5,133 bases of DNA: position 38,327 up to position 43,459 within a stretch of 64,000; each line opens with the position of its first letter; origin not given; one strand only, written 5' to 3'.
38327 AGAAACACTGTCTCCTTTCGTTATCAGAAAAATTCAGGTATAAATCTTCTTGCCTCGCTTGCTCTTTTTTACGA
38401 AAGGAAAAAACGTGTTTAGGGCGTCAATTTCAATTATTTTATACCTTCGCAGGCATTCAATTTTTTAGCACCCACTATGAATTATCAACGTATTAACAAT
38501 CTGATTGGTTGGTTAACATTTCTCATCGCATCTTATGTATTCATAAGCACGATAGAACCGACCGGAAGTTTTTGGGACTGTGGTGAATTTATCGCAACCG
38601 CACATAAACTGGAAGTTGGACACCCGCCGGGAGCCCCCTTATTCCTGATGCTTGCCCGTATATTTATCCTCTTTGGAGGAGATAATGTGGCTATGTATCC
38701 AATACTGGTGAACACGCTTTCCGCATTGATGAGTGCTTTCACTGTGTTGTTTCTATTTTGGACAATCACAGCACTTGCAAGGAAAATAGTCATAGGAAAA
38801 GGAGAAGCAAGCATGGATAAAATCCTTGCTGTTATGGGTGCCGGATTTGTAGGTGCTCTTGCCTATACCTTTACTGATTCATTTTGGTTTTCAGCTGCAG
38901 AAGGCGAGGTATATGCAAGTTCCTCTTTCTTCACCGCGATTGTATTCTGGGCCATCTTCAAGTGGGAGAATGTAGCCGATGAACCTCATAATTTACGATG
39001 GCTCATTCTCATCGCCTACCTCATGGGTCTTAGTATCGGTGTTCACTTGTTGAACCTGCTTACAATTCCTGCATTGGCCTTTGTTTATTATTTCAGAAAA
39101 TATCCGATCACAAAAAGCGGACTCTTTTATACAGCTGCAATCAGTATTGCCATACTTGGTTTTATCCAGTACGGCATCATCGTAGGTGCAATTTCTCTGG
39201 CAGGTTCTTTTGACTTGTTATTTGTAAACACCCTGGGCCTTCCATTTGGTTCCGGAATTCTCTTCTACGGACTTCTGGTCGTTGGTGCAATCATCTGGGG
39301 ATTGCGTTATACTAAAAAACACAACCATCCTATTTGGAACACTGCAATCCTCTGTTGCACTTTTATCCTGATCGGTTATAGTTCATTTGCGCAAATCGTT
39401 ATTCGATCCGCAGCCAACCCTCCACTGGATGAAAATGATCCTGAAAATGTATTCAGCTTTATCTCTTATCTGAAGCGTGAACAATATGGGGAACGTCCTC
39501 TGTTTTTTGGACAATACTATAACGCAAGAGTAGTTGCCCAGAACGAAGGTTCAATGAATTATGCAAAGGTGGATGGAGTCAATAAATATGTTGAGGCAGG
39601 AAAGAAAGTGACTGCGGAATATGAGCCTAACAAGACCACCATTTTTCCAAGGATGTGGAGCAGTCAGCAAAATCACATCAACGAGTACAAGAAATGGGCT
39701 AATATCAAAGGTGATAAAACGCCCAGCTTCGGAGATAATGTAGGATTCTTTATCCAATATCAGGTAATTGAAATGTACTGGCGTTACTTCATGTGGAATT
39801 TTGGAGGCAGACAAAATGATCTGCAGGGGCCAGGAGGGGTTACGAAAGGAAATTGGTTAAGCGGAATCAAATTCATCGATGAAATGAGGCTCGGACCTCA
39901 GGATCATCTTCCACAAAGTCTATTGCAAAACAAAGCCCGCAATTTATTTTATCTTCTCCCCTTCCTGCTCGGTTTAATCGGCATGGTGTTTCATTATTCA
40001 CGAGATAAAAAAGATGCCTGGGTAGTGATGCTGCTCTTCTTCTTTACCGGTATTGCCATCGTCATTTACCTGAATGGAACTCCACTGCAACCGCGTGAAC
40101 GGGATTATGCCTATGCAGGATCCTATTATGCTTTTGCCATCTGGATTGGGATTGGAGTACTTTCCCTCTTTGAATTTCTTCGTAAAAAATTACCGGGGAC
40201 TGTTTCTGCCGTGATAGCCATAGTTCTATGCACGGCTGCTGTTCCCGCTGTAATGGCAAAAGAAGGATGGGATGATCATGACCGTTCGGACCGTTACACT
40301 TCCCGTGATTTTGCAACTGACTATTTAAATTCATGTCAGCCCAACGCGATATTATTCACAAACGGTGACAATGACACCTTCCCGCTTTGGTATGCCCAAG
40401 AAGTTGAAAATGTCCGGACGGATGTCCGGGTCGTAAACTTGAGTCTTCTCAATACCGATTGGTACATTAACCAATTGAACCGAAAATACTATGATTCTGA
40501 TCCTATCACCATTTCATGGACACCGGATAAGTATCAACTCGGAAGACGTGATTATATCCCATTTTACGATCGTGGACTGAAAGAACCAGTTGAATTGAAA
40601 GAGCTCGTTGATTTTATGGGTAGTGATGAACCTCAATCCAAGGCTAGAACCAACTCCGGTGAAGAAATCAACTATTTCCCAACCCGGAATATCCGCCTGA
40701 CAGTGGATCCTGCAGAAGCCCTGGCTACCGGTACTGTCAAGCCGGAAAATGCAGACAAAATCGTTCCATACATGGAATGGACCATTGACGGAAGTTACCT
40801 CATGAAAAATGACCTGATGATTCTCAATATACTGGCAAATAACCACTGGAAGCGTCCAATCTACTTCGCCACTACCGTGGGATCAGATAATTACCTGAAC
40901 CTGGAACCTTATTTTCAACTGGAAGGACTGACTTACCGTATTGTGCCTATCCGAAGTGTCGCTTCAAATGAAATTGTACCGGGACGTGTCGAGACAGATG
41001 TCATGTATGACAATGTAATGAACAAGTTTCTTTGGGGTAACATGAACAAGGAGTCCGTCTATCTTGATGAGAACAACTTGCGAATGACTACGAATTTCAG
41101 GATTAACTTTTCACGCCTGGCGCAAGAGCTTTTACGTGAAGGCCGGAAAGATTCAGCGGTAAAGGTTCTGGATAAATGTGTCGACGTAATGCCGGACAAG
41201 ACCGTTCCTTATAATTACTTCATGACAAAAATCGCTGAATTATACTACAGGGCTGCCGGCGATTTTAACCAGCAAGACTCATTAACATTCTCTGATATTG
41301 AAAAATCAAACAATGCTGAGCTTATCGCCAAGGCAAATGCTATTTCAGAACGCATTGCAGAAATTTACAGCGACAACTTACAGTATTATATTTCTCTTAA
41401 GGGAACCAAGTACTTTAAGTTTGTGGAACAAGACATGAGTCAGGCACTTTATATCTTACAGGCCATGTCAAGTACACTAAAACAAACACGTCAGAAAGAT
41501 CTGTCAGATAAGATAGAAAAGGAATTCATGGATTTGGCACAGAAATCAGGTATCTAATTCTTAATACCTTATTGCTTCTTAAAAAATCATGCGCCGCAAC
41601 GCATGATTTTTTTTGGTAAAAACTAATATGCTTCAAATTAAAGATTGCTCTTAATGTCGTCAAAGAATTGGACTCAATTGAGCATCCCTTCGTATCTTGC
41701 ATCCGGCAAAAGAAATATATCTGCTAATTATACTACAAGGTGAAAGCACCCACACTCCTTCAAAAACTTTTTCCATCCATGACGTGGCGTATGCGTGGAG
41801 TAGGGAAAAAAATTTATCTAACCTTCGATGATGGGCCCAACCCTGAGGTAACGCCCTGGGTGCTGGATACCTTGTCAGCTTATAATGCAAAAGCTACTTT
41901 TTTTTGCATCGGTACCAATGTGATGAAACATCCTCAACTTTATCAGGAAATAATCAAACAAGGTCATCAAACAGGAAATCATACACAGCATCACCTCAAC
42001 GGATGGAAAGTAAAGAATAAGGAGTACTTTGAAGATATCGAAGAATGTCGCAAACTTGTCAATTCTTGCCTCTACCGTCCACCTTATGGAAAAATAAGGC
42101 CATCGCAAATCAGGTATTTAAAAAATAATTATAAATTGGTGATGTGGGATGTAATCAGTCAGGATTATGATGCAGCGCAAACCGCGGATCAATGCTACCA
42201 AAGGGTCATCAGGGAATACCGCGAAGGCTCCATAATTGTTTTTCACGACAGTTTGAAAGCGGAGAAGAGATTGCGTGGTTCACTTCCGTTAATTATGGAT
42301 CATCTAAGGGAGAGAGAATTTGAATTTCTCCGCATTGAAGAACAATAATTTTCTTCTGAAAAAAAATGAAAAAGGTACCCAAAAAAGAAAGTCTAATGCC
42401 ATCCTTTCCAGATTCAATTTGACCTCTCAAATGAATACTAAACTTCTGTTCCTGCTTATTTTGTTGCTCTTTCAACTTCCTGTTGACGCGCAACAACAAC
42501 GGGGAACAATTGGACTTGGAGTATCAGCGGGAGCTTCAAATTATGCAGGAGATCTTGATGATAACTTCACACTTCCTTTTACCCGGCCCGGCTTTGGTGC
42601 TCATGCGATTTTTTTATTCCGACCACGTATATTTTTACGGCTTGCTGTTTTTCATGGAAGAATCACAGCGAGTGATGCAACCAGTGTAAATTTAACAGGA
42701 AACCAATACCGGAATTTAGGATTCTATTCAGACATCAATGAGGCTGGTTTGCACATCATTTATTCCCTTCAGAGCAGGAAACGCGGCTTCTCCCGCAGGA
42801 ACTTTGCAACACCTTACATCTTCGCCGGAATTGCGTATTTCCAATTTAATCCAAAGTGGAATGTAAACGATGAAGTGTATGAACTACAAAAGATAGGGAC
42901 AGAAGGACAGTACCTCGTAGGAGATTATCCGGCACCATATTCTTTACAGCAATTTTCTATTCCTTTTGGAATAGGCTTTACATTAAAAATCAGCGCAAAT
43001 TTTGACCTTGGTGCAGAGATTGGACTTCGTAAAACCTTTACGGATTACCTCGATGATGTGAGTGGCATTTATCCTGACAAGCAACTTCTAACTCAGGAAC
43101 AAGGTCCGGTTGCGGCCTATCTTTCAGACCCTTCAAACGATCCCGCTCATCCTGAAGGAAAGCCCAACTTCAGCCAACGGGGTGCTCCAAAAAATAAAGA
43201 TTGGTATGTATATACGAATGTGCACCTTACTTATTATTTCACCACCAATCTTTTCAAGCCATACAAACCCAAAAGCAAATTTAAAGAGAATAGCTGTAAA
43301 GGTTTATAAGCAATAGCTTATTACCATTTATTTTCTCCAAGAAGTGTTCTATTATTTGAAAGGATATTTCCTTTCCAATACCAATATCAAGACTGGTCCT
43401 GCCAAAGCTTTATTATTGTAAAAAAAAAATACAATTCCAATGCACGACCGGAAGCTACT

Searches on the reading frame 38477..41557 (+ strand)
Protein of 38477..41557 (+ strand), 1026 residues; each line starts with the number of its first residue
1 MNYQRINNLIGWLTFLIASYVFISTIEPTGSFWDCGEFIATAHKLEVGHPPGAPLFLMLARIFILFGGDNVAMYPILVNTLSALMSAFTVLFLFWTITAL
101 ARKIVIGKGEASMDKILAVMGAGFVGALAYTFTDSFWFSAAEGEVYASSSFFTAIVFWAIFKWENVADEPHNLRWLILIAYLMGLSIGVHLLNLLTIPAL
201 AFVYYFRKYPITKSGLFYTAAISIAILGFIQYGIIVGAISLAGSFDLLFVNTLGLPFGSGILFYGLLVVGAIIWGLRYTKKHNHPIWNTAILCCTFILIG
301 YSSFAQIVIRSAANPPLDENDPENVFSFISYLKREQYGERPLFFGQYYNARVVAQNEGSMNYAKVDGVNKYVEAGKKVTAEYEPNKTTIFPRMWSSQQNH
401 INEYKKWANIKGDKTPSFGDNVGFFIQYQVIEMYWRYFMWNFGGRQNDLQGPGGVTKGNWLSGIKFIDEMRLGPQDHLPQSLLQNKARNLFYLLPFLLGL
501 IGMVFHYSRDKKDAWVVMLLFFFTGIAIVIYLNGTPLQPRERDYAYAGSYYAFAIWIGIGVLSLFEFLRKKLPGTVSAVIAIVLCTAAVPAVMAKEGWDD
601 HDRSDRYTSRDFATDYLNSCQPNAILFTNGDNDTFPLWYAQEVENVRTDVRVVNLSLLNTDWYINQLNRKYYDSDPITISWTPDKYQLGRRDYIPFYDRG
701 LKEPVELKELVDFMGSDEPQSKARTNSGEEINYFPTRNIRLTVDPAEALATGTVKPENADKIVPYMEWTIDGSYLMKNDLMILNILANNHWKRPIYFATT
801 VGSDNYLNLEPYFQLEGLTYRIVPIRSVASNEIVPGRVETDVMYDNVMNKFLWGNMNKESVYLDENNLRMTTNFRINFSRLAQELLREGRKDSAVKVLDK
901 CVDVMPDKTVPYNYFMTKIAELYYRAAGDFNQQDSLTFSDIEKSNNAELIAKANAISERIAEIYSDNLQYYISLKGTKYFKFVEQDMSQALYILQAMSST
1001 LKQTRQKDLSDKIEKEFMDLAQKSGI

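Call 10: search_protein_families(library=ncbifam, proteins=[window:38477-41557:+], max_evalue=0.01)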
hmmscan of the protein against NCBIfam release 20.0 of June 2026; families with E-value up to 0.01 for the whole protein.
window:38477-41557:+ (1026 aa): 1 family
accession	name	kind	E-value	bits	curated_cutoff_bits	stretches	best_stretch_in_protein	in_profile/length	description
TIGR04222.1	near_uncomplex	domain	0.0082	15.8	43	1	487-534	139-186/229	TIGR04222 domain-containing membrane protein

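Call 29: find_encoding_contigs(protein=window:38477-41557:+, flank=10000, max_places=10)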
Protein window:38477-41557:+ (1026 aa): no gene with exactly this product is on record in the collection.

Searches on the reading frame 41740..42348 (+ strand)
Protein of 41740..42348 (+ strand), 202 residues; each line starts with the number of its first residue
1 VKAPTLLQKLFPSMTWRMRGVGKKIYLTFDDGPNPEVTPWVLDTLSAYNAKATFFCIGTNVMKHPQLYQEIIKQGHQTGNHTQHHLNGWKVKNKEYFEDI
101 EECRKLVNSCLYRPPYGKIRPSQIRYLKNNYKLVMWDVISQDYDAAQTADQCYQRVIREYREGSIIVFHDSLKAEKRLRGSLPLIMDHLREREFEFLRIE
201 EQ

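Call 10: search_protein_families(library=ncbifam, proteins=[window:41740-42348:+], max_evalue=0.01)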
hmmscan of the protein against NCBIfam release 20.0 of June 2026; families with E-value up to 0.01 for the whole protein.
window:41740-42348:+ (202 aa): 8 families
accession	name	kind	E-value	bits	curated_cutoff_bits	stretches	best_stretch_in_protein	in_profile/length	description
TIGR02764.1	spore_ybaN_pdaB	equivalog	2e-37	128.8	237.4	1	22-201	5-189/191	polysaccharide deacetylase family sporulation protein PdaB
NF045821.1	PgAcgDacpgdA1_Bac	equivalog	1.5e-29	102.7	400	1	25-181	90-250/282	peptidoglycan-N-acetylglucosamine deacetylase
TIGR04243.1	nodulat_NodB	equivalog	1.8e-28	99.4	240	1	23-177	2-163/197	chitooligosaccharide deacetylase NodB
NF045820.1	PgAcgDacpgdA_Strep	equivalog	3.5e-27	95.3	800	1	23-201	268-446/463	peptidoglycan-N-acetylglucosamine deacetylase PgdA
TIGR02884.1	spore_pdaA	equivalog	1.2e-22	80.7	298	1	23-201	37-222/224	delta-lactam-biosynthetic de-N-acetylase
NF045822.1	PgAcgDacpgdA2_Bac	equivalog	4.6e-19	68.8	400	1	21-201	68-260/274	peptidoglycan-N-acetylglucosamine deacetylase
TIGR02873.1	spore_ylxY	hypoth_equivalog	1.3e-15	57.4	391.5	1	32-178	94-246/268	probable sporulation protein, polysaccharide deacetylase family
TIGR03006.1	pepcterm_polyde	equivalog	8.3e-10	38.2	276.2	1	40-110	38-108/272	XrtA system polysaccharide deacetylase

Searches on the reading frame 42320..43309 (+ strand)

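Call 10: search_protein_families(library=ncbifam, proteins=[window:42320-43309:+], max_evalue=0.01)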
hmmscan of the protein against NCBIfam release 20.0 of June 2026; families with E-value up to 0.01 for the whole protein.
window:42320-43309:+ (329 aa): 2 families
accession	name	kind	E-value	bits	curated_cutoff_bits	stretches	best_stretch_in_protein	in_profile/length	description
NF052316.1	T9SS_PorG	equivalog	1e-35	123.4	130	1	64-310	4-205/209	type IX secretion system protein PorG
NF047659.1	THC0290_0291_fam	equivalog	0.00012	21.6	125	1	120-251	108-239/260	THC0290_0291 family protein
